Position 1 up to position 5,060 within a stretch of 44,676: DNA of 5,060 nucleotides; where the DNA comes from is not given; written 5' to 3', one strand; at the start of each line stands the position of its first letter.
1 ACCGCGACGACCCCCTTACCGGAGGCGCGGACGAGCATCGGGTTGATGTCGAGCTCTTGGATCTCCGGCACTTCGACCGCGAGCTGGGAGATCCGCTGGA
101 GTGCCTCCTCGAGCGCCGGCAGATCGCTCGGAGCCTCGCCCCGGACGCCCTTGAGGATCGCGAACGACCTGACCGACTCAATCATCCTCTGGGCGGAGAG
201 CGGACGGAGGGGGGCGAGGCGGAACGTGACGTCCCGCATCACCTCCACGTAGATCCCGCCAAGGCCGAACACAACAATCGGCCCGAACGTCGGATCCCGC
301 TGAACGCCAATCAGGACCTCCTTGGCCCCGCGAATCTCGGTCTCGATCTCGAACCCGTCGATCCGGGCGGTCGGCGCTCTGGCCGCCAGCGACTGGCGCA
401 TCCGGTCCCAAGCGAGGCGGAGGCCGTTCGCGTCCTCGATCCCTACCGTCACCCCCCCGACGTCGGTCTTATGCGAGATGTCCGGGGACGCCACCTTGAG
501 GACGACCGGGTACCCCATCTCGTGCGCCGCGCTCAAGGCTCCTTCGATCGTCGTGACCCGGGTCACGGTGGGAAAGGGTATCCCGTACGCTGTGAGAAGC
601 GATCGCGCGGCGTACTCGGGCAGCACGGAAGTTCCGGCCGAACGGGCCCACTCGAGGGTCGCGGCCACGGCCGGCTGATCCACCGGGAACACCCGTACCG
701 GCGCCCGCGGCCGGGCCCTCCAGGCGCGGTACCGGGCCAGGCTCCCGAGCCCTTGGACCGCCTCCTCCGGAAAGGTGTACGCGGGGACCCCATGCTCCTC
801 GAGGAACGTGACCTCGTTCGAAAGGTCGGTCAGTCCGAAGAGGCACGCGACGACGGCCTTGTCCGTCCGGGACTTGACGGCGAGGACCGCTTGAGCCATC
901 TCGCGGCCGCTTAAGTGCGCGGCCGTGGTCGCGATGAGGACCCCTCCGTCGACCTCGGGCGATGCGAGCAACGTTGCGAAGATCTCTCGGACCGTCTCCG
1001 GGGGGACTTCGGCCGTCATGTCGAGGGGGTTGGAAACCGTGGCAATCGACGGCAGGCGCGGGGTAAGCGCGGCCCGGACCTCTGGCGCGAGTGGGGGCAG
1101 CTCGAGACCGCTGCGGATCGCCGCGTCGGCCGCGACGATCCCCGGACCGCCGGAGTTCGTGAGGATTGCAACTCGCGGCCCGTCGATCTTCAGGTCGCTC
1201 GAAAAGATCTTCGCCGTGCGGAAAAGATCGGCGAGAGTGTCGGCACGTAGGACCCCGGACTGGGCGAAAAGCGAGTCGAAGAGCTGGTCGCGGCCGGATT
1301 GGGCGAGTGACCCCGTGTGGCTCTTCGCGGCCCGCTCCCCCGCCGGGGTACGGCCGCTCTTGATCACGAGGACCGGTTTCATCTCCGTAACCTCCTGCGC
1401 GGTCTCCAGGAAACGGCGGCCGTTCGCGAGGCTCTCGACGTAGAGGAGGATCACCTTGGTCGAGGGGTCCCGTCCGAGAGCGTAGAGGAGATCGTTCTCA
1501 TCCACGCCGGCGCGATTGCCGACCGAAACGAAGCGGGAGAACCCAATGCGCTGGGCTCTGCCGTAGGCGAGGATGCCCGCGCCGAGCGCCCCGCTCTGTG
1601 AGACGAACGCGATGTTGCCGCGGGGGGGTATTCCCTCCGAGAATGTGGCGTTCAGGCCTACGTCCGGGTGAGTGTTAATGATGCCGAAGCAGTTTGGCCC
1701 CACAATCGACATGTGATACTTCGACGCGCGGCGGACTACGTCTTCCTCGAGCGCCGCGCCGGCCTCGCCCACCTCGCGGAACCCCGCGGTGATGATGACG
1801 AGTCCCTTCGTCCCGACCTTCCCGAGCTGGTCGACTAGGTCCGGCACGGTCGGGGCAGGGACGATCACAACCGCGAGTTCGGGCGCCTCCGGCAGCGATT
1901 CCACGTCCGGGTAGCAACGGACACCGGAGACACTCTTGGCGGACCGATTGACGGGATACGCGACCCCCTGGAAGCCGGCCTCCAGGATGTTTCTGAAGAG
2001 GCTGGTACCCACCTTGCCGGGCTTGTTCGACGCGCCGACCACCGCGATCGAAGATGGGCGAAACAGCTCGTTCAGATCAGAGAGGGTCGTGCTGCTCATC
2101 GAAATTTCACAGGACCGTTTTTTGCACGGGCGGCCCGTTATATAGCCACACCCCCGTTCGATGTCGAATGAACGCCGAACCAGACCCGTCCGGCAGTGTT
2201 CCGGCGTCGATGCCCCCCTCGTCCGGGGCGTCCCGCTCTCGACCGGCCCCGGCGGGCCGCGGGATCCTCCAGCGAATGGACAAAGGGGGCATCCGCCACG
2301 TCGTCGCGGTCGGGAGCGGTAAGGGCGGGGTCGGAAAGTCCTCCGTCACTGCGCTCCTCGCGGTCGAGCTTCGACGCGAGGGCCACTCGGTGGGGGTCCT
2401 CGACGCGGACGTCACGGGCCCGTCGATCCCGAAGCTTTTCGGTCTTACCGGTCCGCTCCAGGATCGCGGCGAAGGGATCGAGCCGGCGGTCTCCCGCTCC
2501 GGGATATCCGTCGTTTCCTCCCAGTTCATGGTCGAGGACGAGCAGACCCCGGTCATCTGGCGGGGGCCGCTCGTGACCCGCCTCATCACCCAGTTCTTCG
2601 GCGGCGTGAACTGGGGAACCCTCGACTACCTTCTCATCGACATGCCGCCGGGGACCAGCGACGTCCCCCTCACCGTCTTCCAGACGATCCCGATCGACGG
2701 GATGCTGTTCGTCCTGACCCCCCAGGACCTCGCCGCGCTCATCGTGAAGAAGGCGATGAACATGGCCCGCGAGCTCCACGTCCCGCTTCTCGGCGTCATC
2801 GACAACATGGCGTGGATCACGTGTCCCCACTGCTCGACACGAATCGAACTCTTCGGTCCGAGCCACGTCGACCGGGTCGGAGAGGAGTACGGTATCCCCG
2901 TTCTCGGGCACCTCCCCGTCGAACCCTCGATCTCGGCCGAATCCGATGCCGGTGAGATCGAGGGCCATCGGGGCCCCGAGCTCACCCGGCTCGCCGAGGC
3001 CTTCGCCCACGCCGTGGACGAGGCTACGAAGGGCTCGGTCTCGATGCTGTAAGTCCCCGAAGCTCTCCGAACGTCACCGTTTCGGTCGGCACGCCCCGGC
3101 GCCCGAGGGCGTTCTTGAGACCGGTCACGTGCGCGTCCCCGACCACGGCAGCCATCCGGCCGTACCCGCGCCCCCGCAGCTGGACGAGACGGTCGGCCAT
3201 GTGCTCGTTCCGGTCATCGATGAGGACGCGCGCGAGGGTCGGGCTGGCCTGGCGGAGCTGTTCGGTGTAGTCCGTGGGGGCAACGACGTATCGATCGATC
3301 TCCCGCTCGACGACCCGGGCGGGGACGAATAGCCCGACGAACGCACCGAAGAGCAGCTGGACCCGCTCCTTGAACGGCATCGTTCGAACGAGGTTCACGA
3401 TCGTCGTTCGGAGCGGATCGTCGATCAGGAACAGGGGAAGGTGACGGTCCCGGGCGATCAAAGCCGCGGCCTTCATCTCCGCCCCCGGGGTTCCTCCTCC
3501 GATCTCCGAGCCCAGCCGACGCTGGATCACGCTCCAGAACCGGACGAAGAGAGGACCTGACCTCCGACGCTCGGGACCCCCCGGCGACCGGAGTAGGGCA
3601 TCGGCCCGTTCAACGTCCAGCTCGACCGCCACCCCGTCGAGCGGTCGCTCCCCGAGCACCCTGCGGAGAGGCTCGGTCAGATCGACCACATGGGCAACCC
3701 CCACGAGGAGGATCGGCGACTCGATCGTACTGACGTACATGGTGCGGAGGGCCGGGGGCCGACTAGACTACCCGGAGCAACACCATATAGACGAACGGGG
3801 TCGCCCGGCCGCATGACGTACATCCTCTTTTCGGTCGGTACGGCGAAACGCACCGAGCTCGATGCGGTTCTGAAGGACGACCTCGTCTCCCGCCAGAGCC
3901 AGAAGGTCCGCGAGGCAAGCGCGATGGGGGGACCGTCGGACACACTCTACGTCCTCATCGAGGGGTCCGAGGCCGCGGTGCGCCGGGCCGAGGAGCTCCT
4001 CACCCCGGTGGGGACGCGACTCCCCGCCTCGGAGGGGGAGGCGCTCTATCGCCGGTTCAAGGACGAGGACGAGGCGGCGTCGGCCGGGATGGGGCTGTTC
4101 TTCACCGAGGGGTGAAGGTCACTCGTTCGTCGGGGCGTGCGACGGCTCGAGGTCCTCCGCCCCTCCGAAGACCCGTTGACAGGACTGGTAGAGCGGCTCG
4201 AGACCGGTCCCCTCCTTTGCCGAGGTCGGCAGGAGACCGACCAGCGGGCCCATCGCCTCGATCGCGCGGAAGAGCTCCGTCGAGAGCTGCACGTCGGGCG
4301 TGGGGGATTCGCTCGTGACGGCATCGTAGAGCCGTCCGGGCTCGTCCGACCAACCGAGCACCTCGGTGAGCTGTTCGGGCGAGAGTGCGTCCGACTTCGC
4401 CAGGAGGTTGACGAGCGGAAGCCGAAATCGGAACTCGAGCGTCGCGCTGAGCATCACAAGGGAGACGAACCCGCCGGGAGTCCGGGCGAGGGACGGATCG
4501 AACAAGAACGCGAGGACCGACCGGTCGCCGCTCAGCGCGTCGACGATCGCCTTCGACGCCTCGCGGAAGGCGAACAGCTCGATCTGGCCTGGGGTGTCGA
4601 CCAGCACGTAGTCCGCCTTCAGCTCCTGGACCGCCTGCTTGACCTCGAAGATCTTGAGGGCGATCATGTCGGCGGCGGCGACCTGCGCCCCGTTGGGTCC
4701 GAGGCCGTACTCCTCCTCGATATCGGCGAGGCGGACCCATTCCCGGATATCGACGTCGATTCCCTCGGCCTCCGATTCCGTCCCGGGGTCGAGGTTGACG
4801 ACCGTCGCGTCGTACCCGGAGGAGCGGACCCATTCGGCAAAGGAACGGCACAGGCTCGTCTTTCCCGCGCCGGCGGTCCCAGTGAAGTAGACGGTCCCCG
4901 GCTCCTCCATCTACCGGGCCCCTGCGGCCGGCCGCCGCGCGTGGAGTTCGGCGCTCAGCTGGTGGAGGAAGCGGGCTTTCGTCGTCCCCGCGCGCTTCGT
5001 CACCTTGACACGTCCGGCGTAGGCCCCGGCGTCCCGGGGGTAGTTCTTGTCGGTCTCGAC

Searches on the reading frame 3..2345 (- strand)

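Call 63: search_protein_families(library=pfam, max_evalue=0.001, proteins=[window:3-2345:-])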
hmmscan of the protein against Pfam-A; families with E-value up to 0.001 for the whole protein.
window:3-2345:- (781 aa): 5 families
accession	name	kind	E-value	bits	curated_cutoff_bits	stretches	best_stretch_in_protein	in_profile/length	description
PF13549.11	ATP-grasp_5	-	2.3e-74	249.9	27.6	1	567-776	2-211/221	ATP-grasp domain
PF13607.11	Succ_CoA_lig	-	4.6e-51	172.6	27.4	1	242-381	1-138/138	Succinyl-CoA ligase like flavodoxin domain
PF13380.12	CoA_binding_2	-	1.5e-23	83.9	22.8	1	99-224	2-115/116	CoA binding domain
PF02629.25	CoA_binding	-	8.2e-15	55.8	22.3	1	97-188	3-97/97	CoA binding domain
PF19045.5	Ligase_CoA_2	-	3.9e-13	50.2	23.7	1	392-543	1-156/162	Ligase-CoA domain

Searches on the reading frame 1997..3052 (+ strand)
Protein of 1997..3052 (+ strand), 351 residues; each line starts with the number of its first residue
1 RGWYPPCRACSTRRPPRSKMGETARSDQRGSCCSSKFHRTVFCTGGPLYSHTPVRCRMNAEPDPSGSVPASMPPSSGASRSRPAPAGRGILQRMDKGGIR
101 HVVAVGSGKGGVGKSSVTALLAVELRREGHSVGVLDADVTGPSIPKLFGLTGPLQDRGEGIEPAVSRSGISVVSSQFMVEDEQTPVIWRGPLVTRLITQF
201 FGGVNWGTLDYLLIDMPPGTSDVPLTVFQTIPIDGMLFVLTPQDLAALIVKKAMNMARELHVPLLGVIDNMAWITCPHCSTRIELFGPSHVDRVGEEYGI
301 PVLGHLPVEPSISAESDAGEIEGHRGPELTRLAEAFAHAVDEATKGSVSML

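Call 63: search_protein_families(library=pfam, max_evalue=0.001, proteins=[window:1997-3052:+])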
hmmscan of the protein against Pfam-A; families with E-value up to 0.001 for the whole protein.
window:1997-3052:+ (351 aa): 6 families
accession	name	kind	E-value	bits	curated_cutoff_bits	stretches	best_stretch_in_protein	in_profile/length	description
PF10609.15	ParA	-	2e-85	286.5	27.1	1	99-328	2-231/246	NUBPL iron-transfer P-loop NTPase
PF01656.29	CbiA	-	3.2e-09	37.3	25.4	1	103-246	1-54/125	CobQ/CobB/MinD/ParA nucleotide binding domain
PF09140.17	MipZ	-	2.1e-05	24.4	20.7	1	101-148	1-48/262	ATPase MipZ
PF13614.12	AAA_31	-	4e-05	24.1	27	1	101-139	2-40/177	AAA domain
PF02374.21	ArsA_ATPase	-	0.00042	20.1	24.3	1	107-138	7-38/305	Anion-transporting ATPase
PF03308.22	MeaB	-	0.0007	19.1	23.1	0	90-141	22-73/273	Methylmalonyl Co-A mutase-associated GTPase MeaB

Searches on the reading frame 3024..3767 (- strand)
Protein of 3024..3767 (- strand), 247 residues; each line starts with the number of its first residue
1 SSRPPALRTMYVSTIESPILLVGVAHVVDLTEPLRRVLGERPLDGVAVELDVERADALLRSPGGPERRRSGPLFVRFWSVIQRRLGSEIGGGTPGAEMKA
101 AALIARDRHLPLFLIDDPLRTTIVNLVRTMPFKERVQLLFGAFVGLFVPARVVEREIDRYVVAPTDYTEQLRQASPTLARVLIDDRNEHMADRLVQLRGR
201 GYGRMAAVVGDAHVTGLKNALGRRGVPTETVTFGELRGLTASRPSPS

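Call 63: search_protein_families(library=pfam, max_evalue=0.001, proteins=[window:3024-3767:-])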
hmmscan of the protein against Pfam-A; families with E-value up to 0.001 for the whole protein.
window:3024-3767:- (247 aa): 1 family
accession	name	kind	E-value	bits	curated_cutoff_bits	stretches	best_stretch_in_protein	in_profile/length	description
PF01963.22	TraB_PrgY_gumN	-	3.1e-09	37.5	26.8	1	19-219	12-249/263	TraB/PrgY/gumN family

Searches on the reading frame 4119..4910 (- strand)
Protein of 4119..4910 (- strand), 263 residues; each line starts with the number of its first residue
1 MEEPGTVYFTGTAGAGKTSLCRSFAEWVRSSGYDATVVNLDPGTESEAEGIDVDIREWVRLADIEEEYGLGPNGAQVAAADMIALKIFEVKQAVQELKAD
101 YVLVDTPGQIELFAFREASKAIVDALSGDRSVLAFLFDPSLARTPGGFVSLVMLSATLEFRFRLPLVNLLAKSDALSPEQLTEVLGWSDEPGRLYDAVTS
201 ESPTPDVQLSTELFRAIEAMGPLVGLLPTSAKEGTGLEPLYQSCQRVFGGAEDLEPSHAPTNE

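Call 63: search_protein_families(library=pfam, max_evalue=0.001, proteins=[window:4119-4910:-])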
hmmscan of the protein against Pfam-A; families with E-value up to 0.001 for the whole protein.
window:4119-4910:- (263 aa): 5 families
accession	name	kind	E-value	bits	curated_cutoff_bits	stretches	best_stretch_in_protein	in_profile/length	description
PF03029.23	ATP_bind_1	-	1.8e-50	172.4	27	1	10-246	2-236/240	Conserved hypothetical ATP binding protein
PF16575.11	CLP1_P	-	3.7e-06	27.3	26.6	1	11-45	1-35/188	mRNA cleavage and polyadenylation factor CLP1 P-loop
PF00448.28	SRP54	-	0.00033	20.8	22.7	0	7-110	4-95/196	SRP54-type protein, GTPase domain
PF13401.12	AAA_22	-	0.0006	20.6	27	0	4-44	5-45/130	AAA domain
PF03266.21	NTPase_1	-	0.00079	19.7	23.9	0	7-136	2-132/168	NTPase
